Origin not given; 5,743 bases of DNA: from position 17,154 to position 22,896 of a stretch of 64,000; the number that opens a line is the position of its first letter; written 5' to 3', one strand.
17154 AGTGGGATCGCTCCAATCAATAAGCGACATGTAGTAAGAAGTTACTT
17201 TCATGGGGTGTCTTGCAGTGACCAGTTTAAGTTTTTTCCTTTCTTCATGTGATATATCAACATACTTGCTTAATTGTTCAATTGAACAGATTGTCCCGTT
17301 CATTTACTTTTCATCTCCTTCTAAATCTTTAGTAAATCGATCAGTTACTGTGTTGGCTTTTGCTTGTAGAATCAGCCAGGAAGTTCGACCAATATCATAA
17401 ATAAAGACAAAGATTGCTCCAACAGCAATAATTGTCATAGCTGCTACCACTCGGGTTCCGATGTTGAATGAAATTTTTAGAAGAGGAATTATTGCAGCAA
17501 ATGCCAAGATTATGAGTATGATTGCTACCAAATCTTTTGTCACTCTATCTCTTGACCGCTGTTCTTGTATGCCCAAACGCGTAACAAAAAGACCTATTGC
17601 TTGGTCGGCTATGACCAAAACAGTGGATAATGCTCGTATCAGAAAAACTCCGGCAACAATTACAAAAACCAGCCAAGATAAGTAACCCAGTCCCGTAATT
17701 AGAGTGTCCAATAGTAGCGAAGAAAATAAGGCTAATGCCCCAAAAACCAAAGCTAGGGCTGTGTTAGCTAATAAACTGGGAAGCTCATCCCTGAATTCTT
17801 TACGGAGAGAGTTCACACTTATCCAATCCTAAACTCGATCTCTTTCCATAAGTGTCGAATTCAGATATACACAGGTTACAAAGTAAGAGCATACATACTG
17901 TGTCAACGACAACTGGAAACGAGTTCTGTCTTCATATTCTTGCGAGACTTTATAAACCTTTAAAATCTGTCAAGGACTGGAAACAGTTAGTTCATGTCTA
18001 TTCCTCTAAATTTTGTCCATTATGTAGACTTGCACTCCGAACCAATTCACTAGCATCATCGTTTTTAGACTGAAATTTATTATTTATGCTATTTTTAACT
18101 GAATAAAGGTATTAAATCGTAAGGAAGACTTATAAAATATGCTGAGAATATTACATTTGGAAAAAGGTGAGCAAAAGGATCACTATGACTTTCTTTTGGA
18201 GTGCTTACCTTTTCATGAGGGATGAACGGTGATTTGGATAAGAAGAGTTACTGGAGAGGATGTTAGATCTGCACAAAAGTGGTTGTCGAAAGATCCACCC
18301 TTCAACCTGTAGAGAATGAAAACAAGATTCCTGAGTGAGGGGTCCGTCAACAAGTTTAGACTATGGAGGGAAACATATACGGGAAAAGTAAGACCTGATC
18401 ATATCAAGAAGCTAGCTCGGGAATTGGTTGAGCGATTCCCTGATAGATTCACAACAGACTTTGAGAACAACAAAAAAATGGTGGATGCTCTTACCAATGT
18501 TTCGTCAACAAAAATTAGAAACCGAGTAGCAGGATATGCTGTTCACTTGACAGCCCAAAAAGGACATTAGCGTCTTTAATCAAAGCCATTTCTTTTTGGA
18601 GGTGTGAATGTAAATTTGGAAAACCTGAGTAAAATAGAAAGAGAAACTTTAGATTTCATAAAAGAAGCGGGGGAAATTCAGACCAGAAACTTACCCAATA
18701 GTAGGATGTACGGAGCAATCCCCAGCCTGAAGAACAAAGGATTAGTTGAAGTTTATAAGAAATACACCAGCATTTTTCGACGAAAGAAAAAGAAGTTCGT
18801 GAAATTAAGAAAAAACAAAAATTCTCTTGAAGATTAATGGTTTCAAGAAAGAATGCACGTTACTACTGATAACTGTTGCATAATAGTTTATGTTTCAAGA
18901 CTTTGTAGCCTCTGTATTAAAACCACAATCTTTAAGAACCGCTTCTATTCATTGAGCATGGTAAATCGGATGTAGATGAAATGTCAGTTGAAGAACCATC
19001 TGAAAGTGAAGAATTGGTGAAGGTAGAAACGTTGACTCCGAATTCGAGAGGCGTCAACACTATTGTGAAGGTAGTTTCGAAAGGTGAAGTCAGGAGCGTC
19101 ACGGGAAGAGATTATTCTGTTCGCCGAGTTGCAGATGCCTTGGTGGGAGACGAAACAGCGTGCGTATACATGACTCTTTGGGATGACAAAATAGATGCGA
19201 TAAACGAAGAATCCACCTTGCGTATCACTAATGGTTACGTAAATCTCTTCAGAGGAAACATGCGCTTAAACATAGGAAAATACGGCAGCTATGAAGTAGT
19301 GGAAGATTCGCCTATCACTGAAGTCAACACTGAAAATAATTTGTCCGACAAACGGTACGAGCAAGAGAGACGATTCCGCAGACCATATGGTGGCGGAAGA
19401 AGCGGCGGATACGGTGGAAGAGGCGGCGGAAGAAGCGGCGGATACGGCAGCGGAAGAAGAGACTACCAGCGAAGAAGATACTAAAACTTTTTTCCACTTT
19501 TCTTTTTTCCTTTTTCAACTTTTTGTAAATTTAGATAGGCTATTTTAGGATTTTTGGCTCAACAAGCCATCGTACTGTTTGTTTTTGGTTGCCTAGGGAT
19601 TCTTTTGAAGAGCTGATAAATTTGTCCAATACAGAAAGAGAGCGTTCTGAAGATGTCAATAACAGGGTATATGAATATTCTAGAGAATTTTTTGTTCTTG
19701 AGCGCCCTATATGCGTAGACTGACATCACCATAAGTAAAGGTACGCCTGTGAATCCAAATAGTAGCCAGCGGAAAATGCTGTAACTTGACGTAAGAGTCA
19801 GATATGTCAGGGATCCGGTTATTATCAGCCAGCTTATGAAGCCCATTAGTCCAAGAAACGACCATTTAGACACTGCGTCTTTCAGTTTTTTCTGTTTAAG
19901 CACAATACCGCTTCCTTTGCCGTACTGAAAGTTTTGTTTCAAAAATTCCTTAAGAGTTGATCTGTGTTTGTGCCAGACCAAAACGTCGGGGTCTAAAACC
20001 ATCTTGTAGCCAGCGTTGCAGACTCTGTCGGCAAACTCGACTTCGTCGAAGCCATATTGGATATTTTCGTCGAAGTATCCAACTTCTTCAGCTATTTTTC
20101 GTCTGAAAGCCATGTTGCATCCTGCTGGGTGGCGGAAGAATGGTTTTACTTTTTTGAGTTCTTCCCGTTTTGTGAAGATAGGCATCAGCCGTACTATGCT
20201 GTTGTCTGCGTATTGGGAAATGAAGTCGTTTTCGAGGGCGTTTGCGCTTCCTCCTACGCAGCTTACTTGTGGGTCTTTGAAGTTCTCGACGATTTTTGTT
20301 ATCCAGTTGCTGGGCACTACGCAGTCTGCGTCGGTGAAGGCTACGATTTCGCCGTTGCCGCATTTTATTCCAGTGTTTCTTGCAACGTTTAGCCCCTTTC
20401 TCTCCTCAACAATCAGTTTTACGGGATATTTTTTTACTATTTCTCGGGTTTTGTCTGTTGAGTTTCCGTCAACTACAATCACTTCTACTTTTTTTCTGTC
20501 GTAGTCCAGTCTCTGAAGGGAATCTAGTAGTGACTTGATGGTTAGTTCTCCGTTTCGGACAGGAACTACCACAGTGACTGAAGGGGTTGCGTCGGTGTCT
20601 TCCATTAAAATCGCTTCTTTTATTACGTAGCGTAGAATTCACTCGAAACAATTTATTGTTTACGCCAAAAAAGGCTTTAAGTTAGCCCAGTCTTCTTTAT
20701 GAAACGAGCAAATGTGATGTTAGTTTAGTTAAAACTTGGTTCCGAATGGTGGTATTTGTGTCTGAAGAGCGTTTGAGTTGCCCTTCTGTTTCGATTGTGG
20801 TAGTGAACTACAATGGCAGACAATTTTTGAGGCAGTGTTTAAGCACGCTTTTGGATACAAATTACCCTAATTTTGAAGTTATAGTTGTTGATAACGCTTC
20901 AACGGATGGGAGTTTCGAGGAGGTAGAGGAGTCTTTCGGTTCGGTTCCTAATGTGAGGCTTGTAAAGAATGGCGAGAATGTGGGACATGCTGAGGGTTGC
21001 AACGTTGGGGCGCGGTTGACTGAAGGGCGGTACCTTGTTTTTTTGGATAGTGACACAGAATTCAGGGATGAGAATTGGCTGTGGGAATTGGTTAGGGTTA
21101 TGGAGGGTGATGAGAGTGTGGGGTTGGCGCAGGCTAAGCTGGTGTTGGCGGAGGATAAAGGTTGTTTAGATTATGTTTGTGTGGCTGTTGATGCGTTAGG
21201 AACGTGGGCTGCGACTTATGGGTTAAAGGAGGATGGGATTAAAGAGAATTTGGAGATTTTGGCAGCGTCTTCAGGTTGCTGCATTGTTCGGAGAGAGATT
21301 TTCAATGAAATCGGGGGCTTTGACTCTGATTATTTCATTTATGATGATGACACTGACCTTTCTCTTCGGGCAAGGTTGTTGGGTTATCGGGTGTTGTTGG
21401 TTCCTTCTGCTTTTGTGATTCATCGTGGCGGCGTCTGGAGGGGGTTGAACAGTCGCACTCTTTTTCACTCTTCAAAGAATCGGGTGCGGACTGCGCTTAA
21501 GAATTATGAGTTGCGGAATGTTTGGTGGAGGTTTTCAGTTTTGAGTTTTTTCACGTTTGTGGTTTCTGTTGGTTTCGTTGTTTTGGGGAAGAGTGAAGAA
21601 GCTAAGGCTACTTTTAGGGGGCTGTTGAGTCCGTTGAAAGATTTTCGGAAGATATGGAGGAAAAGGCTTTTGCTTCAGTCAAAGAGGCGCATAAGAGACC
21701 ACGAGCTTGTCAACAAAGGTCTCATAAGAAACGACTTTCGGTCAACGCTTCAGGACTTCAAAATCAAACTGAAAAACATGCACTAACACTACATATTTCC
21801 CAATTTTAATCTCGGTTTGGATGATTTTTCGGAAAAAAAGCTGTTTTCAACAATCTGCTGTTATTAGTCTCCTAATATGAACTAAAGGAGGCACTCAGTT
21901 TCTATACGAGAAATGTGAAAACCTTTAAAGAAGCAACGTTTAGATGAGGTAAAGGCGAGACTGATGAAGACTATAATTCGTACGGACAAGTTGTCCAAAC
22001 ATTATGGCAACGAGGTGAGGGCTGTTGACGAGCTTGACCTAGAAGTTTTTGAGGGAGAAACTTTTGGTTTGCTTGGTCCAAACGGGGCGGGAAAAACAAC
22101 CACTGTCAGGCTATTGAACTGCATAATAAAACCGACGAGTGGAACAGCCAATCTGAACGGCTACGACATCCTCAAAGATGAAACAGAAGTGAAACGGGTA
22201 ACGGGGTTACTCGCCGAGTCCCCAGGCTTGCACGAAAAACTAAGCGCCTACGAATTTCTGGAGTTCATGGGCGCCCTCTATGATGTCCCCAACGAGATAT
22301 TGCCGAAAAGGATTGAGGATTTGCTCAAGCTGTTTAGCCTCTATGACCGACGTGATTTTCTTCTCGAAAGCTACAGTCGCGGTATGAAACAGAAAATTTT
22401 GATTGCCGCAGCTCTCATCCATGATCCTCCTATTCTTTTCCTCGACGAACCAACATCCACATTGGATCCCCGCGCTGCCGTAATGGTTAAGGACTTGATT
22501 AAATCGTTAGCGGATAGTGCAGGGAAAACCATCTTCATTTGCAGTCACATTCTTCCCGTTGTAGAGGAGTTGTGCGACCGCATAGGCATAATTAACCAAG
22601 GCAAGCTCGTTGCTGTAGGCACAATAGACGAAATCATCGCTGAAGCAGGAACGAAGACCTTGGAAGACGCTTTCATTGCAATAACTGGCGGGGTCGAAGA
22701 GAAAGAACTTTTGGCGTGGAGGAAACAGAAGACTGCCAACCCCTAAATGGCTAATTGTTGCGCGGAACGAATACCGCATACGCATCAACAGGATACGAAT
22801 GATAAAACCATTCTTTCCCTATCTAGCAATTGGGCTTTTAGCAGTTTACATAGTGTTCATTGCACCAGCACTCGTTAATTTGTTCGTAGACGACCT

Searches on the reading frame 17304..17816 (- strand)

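Call 7: search_protein_families(library=pfam, proteins=[window:17304-17816:-], max_evalue=0.01)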
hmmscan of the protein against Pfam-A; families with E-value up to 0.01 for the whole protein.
window:17304-17816:- (170 aa): 1 family
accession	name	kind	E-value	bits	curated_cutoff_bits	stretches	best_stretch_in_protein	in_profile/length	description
PF07332.16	Phage_holin_3_6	-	0.00077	19.9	28.4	1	5-71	23-92/116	Putative Actinobacterial Holin-X, holin superfamily III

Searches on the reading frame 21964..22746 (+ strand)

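Call 56: search_protein_families(library=pfam, proteins=[window:21964-22746:+], max_evalue=0.001)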
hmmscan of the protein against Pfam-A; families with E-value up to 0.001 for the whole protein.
window:21964-22746:+ (260 aa): 3 families
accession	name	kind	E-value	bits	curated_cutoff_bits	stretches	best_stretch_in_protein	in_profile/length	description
PF00005.33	ABC_tran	-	4.3e-26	92.6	25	1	22-165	2-137/137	ABC transporter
PF13304.12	AAA_21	-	6.6e-12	46.5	27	1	115-196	220-299/304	AAA domain, putative AbiEii toxin, Type IV TA system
PF13166.12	AAA_13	-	0.00033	19.9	36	0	152-197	524-571/713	AAA domain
